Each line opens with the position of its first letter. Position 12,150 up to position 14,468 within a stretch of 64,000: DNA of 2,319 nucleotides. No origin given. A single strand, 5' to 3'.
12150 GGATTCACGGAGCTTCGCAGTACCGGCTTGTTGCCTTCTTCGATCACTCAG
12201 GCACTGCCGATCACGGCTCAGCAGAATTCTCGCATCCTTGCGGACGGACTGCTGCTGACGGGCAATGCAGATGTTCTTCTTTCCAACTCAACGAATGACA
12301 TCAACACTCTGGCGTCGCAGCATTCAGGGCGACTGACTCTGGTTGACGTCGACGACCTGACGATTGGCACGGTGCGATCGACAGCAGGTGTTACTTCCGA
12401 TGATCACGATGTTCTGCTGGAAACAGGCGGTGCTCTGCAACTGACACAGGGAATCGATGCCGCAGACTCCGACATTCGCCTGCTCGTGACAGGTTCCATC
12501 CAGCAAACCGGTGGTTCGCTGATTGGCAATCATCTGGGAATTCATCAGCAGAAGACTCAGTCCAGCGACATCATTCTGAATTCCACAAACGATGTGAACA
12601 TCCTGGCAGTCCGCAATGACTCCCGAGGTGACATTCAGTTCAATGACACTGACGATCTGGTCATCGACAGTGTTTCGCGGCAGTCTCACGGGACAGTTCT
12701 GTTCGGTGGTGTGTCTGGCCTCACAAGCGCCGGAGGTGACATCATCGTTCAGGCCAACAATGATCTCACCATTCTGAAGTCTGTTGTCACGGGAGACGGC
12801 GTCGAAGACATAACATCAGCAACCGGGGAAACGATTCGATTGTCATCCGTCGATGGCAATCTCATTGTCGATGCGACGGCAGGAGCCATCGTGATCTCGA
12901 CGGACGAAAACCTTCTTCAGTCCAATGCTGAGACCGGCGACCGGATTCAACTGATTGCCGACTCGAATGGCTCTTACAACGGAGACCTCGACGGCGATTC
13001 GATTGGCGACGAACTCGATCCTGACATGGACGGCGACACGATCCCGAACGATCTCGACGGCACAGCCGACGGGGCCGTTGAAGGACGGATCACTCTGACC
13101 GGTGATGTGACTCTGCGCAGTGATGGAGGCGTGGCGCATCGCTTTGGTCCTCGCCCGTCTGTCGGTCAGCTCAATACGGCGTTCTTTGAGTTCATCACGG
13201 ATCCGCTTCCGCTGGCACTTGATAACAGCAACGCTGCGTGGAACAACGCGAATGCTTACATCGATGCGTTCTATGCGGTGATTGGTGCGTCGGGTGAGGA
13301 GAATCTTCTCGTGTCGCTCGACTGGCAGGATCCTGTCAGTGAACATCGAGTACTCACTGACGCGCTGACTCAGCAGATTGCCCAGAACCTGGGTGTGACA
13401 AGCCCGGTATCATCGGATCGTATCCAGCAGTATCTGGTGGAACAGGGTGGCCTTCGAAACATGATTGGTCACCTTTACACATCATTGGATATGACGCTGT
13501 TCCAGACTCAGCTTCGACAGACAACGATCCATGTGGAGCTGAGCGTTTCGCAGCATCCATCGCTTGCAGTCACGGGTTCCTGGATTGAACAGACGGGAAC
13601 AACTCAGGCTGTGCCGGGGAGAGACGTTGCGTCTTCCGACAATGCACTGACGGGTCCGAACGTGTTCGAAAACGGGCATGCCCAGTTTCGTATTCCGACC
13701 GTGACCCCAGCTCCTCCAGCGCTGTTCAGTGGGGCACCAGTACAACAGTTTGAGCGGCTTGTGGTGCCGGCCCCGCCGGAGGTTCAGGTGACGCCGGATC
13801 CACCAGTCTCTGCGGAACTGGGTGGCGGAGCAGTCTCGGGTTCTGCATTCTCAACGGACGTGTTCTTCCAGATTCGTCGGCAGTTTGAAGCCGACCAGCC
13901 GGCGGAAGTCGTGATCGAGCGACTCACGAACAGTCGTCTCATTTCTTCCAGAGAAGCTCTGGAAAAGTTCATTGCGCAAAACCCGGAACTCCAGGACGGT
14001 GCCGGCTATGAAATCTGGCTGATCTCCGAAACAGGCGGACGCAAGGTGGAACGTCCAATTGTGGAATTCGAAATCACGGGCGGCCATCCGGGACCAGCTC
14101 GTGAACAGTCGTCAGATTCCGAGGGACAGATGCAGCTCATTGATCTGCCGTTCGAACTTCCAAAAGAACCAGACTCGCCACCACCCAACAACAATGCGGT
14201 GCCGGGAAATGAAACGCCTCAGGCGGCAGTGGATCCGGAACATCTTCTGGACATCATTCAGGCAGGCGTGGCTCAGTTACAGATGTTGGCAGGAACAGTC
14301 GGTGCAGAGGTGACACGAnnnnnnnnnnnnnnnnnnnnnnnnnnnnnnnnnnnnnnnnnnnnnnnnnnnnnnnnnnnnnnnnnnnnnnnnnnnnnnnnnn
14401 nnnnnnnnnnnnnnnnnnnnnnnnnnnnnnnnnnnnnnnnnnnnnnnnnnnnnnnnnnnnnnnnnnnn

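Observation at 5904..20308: Translationally coupled pair: a 2805-aa repeat giant and a 1996-aa kinase-TM-coiled coil-WD40 protein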

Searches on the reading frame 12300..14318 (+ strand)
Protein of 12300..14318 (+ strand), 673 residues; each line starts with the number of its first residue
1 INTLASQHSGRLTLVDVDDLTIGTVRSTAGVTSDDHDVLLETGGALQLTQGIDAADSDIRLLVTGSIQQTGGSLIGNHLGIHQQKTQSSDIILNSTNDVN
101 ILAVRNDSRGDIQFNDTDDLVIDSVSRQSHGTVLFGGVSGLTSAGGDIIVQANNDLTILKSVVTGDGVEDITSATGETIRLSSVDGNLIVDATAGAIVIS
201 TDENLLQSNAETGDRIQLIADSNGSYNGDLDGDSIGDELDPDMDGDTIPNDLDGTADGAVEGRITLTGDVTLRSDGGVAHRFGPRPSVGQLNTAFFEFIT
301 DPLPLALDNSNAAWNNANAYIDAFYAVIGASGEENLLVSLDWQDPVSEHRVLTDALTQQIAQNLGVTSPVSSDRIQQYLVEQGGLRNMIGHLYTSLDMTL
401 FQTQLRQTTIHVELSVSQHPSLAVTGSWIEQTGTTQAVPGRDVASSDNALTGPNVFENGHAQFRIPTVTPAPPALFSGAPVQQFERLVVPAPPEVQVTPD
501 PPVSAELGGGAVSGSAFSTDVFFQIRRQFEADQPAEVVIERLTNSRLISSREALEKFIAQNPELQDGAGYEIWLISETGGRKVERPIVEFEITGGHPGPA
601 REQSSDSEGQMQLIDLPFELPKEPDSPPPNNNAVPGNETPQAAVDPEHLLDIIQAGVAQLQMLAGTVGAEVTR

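Call 25: search_protein_families(library=pfam, proteins=[window:12300-14318:+], max_evalue=1)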
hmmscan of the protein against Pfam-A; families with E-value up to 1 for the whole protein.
window:12300-14318:+ (673 aa): 1 family
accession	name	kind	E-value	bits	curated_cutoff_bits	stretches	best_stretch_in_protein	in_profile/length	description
PF08845.15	SymE_toxin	-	0.12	13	29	1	413-433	12-34/54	Toxin SymE, type I toxin-antitoxin system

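Call 26: search_solved_structures(query=A1, max_evalue=1)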
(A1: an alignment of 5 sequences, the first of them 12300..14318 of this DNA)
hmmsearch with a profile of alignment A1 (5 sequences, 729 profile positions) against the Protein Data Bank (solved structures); distinct sequences matched with E-value up to 1: 0.

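Call 27: find_related_loci(query=A1, collection=genome_contigs, flank=10000)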
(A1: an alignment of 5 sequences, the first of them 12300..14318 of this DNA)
Query A1 (673 aa) in genome_contigs; peptide patterns used: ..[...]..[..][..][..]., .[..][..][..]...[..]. (x = any residue, [..] = any of these).
545 stretches matched a pattern; 37 encode a relative of the query (tblastn E <= 1e-3); 37 distinct loci.
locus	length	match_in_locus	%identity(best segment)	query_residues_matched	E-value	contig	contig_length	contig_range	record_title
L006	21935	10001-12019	85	1-673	0e+0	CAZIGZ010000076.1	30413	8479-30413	MAG TPA_asm: uncultured Chitinophaga sp. isolate SRP193358_co1_757 genome assembly, contig: NODE_3225_length_30413_cov_6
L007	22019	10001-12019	84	1-673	0e+0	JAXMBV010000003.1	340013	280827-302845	MAG: Planctomycetaceae bacterium isolate STL-PLA45 C4.2.fa-3, whole genome shotgun sequence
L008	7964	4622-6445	55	29-636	0e+0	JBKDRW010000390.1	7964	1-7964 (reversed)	MAG: Planctomycetota bacterium isolate samp_2158_metabat2_76 samp_2158_640272, whole genome shotgun sequence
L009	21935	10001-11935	52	1-638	0e+0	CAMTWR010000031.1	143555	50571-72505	MAG: uncultured planctomycete isolate G04_MAG_00046 genome assembly, contig: G04_MAG_00046_000000000011, whole genome sh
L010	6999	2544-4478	51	1-638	0e+0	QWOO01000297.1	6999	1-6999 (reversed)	MAG: Planctomycetota bacterium isolate RH-20APR16-plancto1 RH-20APR16-C27523, whole genome shotgun sequence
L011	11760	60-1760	52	99-645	4e-180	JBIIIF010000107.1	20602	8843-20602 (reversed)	MAG: Planctomycetaceae bacterium isolate ME2001-08-28pf_3300042879_group1_bin45 Rohwer_bin1750_scaffold_1527_c1, whole g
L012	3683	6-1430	59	153-628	0e+0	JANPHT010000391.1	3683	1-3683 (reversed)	MAG: Planctomycetota bacterium isolate VAR_69_concoct_236 VAR_69_k141_2286211, whole genome shotgun sequence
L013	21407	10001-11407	55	145-640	4e-169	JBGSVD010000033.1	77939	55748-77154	MAG: Planctomycetaceae bacterium isolate JTS-AC449 k141_1486264, whole genome shotgun sequence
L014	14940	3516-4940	52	143-640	1e-146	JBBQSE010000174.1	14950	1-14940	MAG: Planctomycetales bacterium isolate Co_metawrap_1732 Cmw_1732_k141_11663536_length_14950_cov_8.9978, whole genome sh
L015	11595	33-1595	46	92-652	6e-142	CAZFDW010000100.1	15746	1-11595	MAG TPA_asm: uncultured Chitinophaga sp. isolate binchicken_co205_138 genome assembly, contig: NODE_3010_length_15746_co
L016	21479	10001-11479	47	92-619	8e-141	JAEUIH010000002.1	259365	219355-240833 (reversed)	MAG: Planctomyces sp. isolate new MAG-38 NODE_2_length_259365_cov_8.258234, whole genome shotgun sequence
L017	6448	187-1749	46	92-652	8e-141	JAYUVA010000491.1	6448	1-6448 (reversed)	MAG: Candidatus Kuenenia sp. isolate GL124_DN_metabat_128 GL124_DN_metabat_128_490, whole genome shotgun sequence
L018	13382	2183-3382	55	260-645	2e-137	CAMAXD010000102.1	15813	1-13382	MAG: Candidatus Kuenenia stuttgartiensis isolate ME-08apr19-56 genome assembly, contig: ME-08apr19-C7910, whole genome s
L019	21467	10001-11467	48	145-645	4e-138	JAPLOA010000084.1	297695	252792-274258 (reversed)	MAG: Planctomycetales bacterium isolate LacPavin_0920_WC12_MAG_54_15 LacPavin_0920_WC12_scaffold_559052, whole genome sh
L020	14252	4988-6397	47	141-645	3e-134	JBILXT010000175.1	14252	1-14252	MAG: Planctomycetaceae bacterium isolate ME2018-11-08GD_3300034116_group8_bin32 Rohwer_bin1758_scaffold_2097_c1, whole g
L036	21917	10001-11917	32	3-642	2e-63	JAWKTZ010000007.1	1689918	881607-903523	MAG: Planctomycetaceae bacterium isolate ABC1.50 ABC1.50.fa-7, whole genome shotgun sequence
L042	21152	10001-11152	29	262-628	2e-33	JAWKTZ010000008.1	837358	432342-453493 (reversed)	MAG: Planctomycetaceae bacterium isolate ABC1.50 ABC1.50.fa-8, whole genome shotgun sequence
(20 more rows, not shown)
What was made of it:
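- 13083..14108 (+): Family-defining C-terminal module of the giant (aa 2394-2735). It contains two predicted folded sub-domains and ends in the near-invariant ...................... motif. 37 loci found in species-representative genomes (call 27).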

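Call 30: find_homologous_proteins(query=A1, max_evalue=0.00001)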
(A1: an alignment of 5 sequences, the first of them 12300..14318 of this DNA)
Query A1 (5 sequences) (673 aa, profile of the alignment): 5 proteins with E <= 0.00001 among 8000 candidates.
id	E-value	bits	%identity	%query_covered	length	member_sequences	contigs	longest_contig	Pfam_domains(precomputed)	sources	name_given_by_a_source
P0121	4.4e-245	834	56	85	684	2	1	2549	-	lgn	-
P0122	2.3e-238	811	55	92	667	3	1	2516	-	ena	-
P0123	4.0e-213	728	52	81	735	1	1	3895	-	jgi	jgi:hypothetical protein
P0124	1.3e-206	706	55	74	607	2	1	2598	-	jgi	jgi:hypothetical protein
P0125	1.1e-158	548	56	56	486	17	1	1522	-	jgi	jgi:hypothetical protein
